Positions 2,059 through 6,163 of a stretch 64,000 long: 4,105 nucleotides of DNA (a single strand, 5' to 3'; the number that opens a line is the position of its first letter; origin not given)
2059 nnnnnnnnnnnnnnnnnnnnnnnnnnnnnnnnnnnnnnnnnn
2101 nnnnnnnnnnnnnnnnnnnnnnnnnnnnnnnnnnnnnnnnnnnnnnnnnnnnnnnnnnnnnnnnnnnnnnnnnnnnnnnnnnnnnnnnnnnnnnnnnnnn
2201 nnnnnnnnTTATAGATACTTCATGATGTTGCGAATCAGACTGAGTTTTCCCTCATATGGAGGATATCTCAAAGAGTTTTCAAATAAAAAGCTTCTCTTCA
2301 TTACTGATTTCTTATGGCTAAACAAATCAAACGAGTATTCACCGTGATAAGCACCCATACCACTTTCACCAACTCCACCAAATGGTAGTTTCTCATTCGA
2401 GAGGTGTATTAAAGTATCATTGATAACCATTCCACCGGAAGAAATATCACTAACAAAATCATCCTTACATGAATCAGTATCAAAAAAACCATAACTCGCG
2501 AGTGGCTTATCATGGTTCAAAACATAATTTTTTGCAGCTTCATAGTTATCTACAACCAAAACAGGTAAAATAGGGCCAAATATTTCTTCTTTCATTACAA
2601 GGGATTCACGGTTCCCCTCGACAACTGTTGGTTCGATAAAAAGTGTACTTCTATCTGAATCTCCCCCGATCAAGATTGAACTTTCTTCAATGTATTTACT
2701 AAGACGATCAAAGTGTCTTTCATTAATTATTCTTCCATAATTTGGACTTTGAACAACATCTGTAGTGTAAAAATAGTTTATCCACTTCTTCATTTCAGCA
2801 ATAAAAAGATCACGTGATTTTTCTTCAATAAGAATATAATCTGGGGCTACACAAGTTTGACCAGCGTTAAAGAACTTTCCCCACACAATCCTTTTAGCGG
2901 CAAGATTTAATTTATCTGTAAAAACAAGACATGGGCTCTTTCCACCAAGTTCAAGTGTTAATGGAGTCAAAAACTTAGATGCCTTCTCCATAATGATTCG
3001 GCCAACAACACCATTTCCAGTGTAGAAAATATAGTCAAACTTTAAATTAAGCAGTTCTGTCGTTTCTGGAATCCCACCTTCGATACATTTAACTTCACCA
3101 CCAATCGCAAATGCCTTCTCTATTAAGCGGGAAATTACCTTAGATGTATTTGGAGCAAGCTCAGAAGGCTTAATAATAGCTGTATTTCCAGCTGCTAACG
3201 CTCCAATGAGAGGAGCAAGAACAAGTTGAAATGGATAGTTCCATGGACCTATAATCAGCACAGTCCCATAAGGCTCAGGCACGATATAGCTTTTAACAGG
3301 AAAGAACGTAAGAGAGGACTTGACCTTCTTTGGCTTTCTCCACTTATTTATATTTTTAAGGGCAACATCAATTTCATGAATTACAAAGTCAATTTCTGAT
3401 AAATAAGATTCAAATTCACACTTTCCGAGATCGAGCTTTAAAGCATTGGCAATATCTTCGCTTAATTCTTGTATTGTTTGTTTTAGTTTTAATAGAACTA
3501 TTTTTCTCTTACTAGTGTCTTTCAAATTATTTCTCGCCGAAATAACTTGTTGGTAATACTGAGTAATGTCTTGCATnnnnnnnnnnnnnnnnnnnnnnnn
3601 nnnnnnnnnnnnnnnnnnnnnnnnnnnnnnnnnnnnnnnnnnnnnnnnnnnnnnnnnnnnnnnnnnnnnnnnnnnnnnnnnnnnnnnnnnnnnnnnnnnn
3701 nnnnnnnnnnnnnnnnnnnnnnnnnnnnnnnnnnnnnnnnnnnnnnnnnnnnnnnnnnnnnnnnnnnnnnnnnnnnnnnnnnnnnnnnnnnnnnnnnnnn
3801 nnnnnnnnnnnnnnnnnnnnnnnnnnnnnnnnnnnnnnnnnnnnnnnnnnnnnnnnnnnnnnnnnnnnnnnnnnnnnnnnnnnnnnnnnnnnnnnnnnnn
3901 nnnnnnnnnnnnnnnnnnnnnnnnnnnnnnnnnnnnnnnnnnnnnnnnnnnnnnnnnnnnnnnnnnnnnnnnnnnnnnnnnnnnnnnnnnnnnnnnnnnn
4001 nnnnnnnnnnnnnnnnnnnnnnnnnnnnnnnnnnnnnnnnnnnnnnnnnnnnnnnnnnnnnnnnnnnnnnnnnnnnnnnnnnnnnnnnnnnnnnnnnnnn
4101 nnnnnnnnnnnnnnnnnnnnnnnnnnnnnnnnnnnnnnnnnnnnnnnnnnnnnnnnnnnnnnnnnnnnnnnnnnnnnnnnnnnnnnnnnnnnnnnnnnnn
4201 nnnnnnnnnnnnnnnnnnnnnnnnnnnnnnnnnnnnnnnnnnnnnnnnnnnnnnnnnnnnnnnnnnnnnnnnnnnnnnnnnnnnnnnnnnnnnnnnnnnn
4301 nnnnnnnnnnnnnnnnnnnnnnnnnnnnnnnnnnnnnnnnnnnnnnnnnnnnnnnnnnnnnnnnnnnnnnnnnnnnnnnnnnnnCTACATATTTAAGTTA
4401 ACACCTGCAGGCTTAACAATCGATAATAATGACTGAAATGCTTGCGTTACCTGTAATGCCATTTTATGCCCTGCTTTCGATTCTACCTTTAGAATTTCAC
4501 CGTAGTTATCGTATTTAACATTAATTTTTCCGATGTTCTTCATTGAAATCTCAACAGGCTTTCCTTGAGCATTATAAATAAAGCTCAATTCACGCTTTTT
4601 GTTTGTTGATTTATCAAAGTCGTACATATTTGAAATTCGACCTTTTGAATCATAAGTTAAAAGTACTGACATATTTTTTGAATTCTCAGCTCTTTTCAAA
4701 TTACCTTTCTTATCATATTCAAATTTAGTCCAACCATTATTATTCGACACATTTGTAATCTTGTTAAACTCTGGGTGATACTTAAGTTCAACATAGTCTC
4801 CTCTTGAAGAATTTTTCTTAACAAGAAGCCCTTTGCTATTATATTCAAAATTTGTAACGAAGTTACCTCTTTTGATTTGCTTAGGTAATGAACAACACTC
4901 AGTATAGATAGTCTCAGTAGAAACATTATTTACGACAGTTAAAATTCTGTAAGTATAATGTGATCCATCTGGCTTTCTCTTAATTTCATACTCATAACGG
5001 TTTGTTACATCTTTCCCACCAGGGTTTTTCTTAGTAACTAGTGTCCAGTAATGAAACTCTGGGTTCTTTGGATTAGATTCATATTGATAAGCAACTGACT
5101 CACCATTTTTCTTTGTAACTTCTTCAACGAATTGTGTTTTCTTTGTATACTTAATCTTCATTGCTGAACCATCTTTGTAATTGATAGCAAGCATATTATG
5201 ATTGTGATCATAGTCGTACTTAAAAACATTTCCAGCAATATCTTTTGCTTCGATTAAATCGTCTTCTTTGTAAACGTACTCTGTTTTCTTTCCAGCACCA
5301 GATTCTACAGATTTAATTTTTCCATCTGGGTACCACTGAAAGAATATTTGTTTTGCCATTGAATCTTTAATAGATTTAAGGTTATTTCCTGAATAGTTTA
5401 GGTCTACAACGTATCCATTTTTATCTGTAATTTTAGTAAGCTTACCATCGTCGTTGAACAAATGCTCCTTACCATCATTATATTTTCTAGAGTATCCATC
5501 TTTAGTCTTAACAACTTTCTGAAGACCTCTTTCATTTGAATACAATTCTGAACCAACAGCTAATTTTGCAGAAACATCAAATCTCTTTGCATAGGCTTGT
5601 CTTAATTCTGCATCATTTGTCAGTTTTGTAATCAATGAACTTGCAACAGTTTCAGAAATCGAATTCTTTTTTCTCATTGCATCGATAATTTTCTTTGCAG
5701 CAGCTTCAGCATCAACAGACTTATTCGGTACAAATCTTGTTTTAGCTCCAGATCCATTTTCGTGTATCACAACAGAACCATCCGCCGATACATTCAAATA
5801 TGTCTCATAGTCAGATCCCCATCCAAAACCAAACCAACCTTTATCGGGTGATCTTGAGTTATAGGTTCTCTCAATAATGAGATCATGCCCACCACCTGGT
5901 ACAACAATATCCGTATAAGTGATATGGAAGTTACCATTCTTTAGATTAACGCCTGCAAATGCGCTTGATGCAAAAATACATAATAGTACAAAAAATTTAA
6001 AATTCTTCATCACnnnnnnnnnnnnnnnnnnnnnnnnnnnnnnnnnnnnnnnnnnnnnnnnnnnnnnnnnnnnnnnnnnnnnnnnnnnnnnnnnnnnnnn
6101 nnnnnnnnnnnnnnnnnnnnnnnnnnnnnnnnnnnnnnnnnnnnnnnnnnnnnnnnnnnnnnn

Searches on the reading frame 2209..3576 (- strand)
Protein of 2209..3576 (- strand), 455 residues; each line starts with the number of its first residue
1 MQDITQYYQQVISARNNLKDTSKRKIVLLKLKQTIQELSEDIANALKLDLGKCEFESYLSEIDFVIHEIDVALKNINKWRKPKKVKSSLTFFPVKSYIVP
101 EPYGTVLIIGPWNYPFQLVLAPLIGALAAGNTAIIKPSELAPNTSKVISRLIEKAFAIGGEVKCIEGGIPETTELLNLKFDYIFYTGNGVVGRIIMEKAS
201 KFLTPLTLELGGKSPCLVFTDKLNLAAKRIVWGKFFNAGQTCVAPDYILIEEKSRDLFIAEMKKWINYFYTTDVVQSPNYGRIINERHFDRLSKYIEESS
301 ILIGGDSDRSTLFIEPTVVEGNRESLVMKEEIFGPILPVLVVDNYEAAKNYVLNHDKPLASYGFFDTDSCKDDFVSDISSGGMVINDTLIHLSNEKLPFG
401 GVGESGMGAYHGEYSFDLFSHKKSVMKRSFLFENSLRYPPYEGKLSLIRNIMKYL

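Call 70: search_protein_families(library=pfam, proteins=[window:2209-3576:-], max_evalue=0.00001)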
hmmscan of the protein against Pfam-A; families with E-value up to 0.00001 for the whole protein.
window:2209-3576:- (455 aa): 1 family
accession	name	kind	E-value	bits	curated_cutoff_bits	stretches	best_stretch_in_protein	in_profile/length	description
PF00171.27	Aldedh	-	2e-73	248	23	1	20-425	49-461/461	Aldehyde dehydrogenase family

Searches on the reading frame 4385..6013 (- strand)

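Call 70: search_protein_families(library=pfam, proteins=[window:4385-6013:-], max_evalue=0.00001)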
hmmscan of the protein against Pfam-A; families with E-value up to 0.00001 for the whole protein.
window:4385-6013:- (542 aa): 2 families
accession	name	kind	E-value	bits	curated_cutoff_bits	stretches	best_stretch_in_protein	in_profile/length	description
PF05593.20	RHS_repeat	-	1.3e-15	57.7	22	0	251-283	5-37/38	RHS Repeat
PF20148.4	DUF6531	-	1.7e-14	54.4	24.1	1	22-90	4-70/74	Domain of unknown function (DUF6531)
